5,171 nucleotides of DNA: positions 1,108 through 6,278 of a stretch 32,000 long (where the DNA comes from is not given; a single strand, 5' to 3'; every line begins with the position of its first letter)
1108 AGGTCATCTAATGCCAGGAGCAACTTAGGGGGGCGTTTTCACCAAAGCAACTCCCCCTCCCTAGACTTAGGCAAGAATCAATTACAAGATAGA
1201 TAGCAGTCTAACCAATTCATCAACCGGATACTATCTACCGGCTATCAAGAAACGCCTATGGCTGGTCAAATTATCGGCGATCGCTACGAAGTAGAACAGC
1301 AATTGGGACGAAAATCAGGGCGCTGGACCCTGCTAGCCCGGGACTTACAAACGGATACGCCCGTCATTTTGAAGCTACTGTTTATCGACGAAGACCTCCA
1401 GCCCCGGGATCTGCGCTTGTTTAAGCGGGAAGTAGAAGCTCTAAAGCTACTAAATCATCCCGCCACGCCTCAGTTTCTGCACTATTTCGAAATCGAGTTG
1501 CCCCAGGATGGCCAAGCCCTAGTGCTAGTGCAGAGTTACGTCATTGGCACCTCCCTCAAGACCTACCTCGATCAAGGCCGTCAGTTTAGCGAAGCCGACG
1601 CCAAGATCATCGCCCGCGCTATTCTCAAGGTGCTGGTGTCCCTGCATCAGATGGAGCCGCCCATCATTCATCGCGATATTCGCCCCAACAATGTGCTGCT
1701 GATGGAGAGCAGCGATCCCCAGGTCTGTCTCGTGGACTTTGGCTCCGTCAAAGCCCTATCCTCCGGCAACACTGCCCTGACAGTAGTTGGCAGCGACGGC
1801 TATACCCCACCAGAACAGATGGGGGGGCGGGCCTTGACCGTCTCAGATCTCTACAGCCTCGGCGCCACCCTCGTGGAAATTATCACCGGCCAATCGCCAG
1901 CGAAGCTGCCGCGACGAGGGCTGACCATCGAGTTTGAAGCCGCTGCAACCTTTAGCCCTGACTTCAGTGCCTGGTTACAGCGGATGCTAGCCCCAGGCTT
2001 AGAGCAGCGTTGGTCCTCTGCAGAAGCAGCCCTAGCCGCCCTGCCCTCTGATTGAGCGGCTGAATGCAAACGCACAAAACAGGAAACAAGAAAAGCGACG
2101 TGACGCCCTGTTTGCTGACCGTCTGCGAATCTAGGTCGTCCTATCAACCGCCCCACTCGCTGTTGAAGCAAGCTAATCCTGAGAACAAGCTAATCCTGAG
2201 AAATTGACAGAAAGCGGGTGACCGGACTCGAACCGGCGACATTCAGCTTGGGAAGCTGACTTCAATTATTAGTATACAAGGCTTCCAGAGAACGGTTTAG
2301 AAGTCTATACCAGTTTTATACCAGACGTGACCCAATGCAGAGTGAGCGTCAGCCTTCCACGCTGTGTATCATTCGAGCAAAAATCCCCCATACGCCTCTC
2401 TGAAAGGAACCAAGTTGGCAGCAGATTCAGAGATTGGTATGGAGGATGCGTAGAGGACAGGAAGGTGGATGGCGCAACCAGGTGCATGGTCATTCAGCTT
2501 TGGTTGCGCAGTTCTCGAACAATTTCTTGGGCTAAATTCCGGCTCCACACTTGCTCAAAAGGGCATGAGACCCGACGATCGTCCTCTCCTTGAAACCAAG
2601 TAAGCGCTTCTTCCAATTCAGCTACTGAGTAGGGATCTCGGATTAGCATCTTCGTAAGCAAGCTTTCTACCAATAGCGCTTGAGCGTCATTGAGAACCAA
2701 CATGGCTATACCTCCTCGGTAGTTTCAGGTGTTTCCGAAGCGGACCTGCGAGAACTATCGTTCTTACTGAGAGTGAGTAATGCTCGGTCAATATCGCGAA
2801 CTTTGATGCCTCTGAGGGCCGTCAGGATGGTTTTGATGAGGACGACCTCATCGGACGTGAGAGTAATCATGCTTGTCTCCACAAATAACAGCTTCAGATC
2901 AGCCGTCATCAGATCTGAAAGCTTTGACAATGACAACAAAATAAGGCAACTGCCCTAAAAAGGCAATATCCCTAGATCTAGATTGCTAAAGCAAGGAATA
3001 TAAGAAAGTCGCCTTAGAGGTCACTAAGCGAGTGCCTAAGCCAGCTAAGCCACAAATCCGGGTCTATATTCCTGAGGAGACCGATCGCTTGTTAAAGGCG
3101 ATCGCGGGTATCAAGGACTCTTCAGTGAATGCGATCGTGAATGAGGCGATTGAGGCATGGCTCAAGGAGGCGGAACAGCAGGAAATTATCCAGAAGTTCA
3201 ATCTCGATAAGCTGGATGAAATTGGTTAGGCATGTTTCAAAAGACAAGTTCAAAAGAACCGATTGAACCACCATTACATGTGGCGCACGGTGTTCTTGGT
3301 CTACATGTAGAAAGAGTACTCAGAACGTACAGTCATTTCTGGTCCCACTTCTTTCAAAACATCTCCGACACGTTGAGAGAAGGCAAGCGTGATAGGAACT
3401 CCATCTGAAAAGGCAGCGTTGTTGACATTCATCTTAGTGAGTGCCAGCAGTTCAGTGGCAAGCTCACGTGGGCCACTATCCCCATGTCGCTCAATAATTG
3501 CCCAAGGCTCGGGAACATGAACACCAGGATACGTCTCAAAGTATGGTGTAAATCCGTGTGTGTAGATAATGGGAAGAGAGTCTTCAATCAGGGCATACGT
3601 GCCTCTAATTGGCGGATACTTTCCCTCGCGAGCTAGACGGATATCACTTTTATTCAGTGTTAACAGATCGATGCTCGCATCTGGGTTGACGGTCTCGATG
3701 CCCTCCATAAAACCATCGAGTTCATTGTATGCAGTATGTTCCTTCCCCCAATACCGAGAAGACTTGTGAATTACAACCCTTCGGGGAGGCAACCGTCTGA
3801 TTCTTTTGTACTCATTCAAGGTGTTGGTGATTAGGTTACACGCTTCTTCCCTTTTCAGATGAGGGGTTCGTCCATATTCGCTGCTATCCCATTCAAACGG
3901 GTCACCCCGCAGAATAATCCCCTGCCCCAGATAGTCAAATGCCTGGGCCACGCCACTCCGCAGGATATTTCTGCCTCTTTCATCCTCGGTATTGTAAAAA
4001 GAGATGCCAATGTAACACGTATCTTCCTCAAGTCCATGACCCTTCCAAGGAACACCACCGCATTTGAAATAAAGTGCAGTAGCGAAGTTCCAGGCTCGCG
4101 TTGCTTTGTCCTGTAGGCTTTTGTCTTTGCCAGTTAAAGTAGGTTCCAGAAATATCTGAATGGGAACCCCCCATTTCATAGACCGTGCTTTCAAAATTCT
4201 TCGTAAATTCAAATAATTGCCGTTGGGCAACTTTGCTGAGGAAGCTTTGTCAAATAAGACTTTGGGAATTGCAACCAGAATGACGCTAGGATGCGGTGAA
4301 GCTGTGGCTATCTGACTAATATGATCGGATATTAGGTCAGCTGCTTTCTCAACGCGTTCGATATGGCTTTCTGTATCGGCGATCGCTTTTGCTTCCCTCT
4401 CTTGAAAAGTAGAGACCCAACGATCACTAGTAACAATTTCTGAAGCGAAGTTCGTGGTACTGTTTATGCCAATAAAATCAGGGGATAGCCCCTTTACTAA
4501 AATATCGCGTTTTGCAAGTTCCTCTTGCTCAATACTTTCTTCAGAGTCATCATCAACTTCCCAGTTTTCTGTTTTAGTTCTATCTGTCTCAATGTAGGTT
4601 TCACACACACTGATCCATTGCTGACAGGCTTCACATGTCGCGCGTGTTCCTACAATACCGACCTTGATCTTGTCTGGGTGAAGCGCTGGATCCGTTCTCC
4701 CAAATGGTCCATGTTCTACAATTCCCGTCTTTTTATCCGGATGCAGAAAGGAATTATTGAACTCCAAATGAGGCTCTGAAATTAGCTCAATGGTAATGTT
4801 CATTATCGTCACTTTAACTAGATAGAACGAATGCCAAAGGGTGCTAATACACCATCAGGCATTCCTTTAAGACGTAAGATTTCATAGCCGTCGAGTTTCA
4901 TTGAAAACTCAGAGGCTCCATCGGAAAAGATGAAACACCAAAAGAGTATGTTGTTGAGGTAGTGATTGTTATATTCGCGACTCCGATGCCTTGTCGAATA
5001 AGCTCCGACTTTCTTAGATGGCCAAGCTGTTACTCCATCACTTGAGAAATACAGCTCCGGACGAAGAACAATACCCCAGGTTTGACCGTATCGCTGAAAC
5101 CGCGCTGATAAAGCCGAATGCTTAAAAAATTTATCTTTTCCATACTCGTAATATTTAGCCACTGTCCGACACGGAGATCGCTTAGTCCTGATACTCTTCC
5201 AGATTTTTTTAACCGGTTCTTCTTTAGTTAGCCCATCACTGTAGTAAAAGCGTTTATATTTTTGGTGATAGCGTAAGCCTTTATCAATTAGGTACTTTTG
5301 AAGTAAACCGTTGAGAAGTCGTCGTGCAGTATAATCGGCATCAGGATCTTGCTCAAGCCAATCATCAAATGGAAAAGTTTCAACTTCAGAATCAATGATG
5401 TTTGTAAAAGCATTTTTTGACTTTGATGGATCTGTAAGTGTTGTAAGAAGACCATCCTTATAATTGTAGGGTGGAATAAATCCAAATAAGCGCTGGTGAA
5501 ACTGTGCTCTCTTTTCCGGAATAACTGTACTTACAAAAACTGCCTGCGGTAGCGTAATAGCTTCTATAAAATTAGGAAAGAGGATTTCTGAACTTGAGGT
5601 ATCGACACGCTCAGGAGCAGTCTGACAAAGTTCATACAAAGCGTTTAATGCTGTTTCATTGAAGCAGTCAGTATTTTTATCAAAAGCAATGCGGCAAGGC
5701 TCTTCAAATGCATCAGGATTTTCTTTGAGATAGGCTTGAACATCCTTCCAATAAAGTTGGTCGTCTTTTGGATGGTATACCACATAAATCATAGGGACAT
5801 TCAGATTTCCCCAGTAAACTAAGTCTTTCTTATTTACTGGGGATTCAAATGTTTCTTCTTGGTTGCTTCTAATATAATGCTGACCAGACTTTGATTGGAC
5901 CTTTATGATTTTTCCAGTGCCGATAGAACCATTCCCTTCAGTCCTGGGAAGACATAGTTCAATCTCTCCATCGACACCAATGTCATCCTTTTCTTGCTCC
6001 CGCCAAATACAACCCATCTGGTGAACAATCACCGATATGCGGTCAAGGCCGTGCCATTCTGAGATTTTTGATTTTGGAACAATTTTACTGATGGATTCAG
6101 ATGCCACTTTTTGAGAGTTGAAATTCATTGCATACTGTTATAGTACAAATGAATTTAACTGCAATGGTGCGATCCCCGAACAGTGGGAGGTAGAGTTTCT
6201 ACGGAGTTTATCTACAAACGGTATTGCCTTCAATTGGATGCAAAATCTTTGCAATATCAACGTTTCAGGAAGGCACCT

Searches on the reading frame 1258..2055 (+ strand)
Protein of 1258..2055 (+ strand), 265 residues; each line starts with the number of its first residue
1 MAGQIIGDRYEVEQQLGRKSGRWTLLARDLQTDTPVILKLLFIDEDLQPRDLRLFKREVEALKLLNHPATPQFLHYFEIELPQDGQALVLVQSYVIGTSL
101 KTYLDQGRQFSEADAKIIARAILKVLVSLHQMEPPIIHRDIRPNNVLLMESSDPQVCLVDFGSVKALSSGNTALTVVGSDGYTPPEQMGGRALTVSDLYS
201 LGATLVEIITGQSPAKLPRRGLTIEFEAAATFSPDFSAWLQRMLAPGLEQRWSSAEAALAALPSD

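Call 32: search_protein_families(library=pfam, proteins=[window:1258-2055:+], max_evalue=0.01)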
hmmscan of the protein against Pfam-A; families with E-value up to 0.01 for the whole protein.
window:1258-2055:+ (265 aa): 5 families
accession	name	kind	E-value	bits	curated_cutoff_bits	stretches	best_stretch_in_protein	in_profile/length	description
PF00069.31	Pkinase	-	5.4e-32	111.7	31.7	1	10-256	1-256/263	Protein kinase domain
PF07714.23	PK_Tyr_Ser-Thr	-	4.1e-16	59.5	23.1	1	28-215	23-205/258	Protein tyrosine and serine/threonine kinase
PF01636.29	APH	-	6.5e-08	33.1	23.2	0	136-163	170-196/239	Phosphotransferase enzyme family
PF06293.20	Kdo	-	0.00078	19.4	21.3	1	58-161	61-166/207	Lipopolysaccharide kinase (Kdo/WaaP) family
PF03109.22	ABC1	-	0.0012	18.5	22.9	1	89-168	144-218/244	ABC1 atypical kinase-like domain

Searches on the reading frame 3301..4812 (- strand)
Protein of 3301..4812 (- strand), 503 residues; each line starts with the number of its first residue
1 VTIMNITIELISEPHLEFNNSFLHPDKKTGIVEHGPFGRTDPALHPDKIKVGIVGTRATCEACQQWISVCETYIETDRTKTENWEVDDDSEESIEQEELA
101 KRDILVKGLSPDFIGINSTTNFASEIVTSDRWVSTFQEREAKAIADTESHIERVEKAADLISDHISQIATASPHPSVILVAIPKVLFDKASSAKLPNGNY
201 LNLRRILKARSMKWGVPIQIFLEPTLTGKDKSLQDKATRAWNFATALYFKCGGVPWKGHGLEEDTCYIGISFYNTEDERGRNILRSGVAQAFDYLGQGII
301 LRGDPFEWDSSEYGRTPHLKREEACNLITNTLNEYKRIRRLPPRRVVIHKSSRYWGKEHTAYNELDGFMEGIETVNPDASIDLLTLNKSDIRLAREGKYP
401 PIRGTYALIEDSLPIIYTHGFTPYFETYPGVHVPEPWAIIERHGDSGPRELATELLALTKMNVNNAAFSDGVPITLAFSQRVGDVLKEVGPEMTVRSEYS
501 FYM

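Call 5: search_protein_families(library=pfam, proteins=[window:3301-4812:-], max_evalue=0.01)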
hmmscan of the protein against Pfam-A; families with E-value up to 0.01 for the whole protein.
window:3301-4812:- (503 aa): 0 families

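Call 21: search_protein_families(library=padloc, proteins=[window:3301-4812:-], max_evalue=0.001)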
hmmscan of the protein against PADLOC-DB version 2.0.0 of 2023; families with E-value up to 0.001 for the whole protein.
window:3301-4812:- (503 aa): 12 families
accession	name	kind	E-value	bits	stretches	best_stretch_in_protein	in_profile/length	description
PDLC02376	pAgo_I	-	1.6e-150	500.2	1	7-503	2-455/455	Class I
PDLC02436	pAgo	-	1.1e-113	378.5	1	11-502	10-459/460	-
PDLC02378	pAgo_I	-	6e-73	244.3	2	200-502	196-492/493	Class I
PDLC02392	pAgo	-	2e-55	186.1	1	156-503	3-346/346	-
PDLC02377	pAgo_I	-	9e-52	174.3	1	111-491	81-445/457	Class I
PDLC02384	pAgo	-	8.7e-34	114.9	1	144-485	680-1012/1030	-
PDLC02420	Aga_SIR2-PNTD1-PNTD2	-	5.2e-33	112.3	1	158-489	669-996/1010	Class I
PDLC02428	PprPIWI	-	3.4e-14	50.6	1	158-488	371-651/666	-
PDLC02397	pAgo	-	5.1e-12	43.4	1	205-493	316-571/578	-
PDLC02394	pAgo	-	2.3e-08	30.3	1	177-480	813-1092/1121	-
PDLC02388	pAgo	-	9.2e-08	28.8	1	166-485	415-698/716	-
PDLC02387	pAgo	-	0.00064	16.2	0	205-490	407-657/672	-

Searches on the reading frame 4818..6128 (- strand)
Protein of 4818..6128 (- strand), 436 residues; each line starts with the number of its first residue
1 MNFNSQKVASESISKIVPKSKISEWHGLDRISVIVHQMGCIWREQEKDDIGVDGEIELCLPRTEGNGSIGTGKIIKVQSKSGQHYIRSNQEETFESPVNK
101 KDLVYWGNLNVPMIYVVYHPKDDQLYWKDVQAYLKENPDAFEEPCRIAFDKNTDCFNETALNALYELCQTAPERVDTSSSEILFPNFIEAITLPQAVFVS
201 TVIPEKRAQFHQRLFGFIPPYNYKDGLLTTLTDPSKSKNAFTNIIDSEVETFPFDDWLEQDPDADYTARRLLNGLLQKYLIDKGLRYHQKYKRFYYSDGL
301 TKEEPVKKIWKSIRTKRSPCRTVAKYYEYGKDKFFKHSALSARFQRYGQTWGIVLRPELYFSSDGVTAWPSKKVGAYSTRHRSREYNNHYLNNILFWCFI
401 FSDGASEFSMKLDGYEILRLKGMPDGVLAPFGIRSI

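Call 5: search_protein_families(library=pfam, proteins=[window:4818-6128:-], max_evalue=0.01)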
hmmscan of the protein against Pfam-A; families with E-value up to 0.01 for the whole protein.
window:4818-6128:- (436 aa): 1 family
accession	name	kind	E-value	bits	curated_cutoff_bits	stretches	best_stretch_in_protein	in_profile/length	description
PF14280.11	DUF4365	-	5e-23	82.1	24.3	1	30-166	7-137/139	Domain of unknown function (DUF4365)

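Call 21: search_protein_families(library=padloc, proteins=[window:4818-6128:-], max_evalue=0.001)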
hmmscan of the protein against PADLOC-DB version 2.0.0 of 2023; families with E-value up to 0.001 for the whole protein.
window:4818-6128:- (436 aa): 9 families
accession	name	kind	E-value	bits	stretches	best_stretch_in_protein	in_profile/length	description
PDLC02415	Aga_REase-PNTD1-PNTD2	-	2.9e-80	268.2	1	15-425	2-394/423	Class I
PDLC02398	Aga_REase-PNTD1-PNTD2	-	1.2e-56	190.6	1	15-420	3-394/429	Class I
PDLC02402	Aga_SIR2-PNTD1-PNTD2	-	3.9e-33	112.6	1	179-411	581-815/876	Class I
PDLC02418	Aga_SIR2-Kinase-PNTD1-PNTD2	-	1.6e-25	87.4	1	178-406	458-687/756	Class I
PDLC02399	Aga_REase-PNTD1-PNTD2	-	3.5e-17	60.5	1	220-414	241-433/463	Class I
PDLC02421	Aga_TIR-PNTD1-PNTD2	-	1.4e-10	38.9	1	177-432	161-417/430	Class I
PDLC02403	Aga_TIR-PNTD1-PNTD2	-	2.7e-10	37.9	1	181-433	164-417/443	Class I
PDLC02417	Aga_REase_Archaea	-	9.3e-08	30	1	181-365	160-325/416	Class I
PDLC04297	PDC-M02A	-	0.00096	17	0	31-130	15-109/165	-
